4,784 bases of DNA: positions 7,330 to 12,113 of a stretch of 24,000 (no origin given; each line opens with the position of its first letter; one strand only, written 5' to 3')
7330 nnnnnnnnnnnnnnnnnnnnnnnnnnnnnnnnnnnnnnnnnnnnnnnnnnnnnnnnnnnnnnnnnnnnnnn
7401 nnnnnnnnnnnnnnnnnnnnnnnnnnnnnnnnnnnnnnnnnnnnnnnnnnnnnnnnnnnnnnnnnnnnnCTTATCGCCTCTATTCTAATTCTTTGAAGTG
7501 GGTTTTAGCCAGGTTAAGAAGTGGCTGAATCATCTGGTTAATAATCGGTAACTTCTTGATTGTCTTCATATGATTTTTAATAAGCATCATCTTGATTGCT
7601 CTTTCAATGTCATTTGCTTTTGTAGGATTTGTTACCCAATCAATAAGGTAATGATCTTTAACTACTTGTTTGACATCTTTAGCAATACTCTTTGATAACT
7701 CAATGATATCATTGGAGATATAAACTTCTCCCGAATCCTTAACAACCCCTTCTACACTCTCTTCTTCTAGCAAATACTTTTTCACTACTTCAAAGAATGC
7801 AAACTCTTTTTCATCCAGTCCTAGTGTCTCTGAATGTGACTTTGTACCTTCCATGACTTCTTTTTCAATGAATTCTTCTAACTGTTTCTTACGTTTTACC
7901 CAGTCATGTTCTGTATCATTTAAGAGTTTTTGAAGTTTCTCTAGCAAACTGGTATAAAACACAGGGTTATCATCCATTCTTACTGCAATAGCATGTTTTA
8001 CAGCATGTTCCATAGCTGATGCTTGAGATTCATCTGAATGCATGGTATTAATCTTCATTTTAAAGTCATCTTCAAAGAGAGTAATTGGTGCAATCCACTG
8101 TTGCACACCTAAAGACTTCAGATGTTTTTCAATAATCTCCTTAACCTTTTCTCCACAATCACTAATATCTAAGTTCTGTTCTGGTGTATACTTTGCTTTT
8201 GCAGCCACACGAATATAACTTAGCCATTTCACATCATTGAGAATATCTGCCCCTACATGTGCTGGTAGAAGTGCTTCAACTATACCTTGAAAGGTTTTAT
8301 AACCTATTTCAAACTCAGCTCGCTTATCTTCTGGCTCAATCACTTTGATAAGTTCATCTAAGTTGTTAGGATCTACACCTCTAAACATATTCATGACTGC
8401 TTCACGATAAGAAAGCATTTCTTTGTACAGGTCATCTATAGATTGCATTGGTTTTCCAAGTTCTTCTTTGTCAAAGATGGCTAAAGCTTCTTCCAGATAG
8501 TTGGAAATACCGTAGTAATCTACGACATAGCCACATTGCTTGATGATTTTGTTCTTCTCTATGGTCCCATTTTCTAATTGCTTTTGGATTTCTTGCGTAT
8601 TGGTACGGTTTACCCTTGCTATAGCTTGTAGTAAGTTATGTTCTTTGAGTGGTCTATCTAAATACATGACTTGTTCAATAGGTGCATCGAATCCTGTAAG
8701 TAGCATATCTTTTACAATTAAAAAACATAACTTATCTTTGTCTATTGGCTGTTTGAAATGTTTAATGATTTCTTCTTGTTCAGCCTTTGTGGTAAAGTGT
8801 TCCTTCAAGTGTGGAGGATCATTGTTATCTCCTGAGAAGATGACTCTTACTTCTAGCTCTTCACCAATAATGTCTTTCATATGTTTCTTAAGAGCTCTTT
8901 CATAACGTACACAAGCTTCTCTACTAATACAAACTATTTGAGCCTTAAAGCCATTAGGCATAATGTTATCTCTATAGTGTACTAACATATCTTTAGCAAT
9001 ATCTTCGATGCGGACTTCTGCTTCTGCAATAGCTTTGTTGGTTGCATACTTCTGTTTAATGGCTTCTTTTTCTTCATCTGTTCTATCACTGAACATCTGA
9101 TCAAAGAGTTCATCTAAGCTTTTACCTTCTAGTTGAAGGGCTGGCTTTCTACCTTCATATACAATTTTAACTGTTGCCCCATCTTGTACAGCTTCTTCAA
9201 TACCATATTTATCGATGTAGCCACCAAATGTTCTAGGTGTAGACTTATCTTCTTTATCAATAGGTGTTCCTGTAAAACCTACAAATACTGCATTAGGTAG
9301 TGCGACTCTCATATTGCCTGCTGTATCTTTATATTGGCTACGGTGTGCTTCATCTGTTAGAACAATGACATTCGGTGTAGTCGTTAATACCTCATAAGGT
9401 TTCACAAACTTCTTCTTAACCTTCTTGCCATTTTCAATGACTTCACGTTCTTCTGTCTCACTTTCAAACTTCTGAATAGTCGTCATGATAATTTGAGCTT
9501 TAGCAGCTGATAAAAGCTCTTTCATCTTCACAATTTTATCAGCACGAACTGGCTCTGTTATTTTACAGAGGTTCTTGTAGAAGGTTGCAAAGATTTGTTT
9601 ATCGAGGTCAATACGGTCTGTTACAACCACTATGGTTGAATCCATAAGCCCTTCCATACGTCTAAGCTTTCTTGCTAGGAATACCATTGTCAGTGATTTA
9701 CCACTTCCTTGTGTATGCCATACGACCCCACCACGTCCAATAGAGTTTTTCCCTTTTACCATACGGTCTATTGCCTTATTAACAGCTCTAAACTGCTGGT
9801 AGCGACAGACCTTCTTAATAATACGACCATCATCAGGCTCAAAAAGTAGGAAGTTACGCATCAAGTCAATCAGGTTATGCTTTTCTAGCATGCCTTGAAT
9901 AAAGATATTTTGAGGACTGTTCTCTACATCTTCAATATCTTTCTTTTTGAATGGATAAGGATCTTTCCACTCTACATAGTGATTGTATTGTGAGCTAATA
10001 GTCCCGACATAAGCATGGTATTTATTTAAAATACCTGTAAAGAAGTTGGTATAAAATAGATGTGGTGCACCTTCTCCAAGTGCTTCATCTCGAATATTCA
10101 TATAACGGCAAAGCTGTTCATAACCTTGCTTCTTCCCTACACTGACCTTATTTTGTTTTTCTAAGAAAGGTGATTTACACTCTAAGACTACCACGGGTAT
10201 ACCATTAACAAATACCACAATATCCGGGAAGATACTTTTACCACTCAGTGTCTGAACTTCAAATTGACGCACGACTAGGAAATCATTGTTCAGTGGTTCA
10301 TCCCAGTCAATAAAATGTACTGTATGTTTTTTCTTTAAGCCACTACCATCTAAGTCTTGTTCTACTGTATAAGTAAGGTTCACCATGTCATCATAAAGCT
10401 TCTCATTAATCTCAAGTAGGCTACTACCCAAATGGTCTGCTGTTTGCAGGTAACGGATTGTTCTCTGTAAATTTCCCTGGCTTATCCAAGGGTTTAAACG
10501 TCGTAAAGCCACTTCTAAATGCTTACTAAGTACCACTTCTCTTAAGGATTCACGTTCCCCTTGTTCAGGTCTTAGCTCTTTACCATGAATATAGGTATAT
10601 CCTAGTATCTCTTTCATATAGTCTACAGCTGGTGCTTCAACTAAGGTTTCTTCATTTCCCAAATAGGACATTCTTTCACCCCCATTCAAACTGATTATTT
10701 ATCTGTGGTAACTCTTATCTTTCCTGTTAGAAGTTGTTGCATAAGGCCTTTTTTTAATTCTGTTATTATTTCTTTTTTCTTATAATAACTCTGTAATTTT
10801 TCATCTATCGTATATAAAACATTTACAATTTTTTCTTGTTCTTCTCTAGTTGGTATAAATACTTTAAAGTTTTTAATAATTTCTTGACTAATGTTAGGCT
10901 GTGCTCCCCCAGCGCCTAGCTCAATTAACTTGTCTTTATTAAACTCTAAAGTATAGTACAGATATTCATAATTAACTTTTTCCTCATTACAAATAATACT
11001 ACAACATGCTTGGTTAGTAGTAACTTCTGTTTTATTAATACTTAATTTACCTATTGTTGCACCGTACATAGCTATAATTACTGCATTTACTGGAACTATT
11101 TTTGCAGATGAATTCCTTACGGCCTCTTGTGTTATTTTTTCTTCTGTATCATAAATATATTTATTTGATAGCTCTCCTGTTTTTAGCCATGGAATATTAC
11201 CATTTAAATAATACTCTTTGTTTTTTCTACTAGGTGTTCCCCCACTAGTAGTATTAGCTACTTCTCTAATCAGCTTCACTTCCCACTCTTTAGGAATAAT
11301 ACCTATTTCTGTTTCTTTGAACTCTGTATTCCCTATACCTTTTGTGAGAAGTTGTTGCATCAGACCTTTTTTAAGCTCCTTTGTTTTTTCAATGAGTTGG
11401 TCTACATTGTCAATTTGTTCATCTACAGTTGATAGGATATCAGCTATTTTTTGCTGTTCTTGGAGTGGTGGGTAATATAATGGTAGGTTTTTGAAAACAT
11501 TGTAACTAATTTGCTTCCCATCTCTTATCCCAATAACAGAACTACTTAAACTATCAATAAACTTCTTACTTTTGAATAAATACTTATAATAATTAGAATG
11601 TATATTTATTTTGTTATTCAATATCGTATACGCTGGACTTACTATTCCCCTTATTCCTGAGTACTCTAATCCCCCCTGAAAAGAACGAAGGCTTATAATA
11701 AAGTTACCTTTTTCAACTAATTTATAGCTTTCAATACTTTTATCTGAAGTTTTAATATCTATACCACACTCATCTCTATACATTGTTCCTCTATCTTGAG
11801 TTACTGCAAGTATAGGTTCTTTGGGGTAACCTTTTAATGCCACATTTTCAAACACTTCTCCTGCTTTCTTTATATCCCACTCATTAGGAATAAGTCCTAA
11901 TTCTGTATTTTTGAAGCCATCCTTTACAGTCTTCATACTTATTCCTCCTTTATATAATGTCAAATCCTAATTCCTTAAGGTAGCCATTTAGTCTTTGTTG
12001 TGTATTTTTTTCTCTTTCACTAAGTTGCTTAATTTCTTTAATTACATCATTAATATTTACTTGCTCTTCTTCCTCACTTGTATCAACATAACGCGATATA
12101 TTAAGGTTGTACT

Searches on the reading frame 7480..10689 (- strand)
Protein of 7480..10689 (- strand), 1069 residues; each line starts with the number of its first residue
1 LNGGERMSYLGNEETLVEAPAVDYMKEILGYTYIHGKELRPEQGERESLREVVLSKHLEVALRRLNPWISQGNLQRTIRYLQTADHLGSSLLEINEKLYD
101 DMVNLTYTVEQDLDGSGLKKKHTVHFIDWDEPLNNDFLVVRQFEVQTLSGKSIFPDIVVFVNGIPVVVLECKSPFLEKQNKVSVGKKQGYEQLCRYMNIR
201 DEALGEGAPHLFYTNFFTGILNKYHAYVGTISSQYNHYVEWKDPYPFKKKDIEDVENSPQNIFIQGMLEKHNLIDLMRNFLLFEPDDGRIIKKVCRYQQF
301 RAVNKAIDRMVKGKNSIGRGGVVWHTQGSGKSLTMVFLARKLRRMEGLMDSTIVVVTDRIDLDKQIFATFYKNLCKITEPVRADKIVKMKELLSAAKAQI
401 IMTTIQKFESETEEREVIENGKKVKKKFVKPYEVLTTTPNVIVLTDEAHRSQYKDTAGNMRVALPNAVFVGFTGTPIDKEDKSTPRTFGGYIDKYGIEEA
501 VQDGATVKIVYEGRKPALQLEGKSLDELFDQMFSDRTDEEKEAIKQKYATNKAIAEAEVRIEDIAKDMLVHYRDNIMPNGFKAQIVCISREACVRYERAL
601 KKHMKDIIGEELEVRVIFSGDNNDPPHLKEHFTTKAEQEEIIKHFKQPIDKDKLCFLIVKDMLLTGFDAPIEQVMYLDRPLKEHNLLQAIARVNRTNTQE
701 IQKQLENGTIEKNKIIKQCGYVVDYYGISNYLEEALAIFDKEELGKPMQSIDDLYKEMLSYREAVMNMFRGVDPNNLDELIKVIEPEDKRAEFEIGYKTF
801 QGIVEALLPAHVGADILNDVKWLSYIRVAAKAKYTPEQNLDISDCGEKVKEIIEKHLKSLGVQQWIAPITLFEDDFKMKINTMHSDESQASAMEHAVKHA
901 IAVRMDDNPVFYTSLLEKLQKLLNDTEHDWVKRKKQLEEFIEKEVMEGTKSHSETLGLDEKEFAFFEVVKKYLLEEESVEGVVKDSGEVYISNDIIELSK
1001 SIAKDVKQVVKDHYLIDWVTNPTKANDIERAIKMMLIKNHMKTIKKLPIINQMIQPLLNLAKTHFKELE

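Call 4: search_protein_families(library=pfam, proteins=[window:7480-10689:-], max_evalue=0.01)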
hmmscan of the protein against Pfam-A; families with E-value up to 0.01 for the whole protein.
window:7480-10689:- (1069 aa): 6 families
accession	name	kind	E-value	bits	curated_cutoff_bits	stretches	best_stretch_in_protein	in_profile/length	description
PF18766.7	SWI2_SNF2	-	1.6e-80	270.3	26.7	1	298-542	1-221/221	SWI2/SNF2 ATPase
PF04313.20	HSDR_N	-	2.7e-31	109.4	25.1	1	12-234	3-195/198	Type I restriction enzyme R protein N terminus (HSDR_N)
PF04851.21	ResIII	-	3e-20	73.2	22.5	1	294-477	3-163/164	Type III restriction enzyme, res subunit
PF22679.2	T1R_D3-like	-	5.6e-17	63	27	1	638-700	86-147/158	Type I restriction enzyme subunit R domain 3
PF11867.13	T1RH-like_C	-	7.4e-12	45.7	26.8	1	786-1052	59-318/329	Type I restriction enzyme HindI endonuclease subunit-like, C-terminal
PF00271.37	Helicase_C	-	0.00022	21.9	23.5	1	633-696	49-109/110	Helicase conserved C-terminal domain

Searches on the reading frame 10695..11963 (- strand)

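Call 4: search_protein_families(library=pfam, proteins=[window:10695-11963:-], max_evalue=0.01)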
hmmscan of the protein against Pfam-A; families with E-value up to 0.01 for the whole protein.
window:10695-11963:- (422 aa): 2 families
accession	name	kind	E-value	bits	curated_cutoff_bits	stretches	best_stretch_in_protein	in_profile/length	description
PF01420.25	Methylase_S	-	3e-39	135.4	22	2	224-396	1-162/168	Type I restriction modification DNA specificity domain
PF22943.2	HTH_68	-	0.0083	16.2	27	0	173-210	7-42/45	Putative helix-turn-helix domain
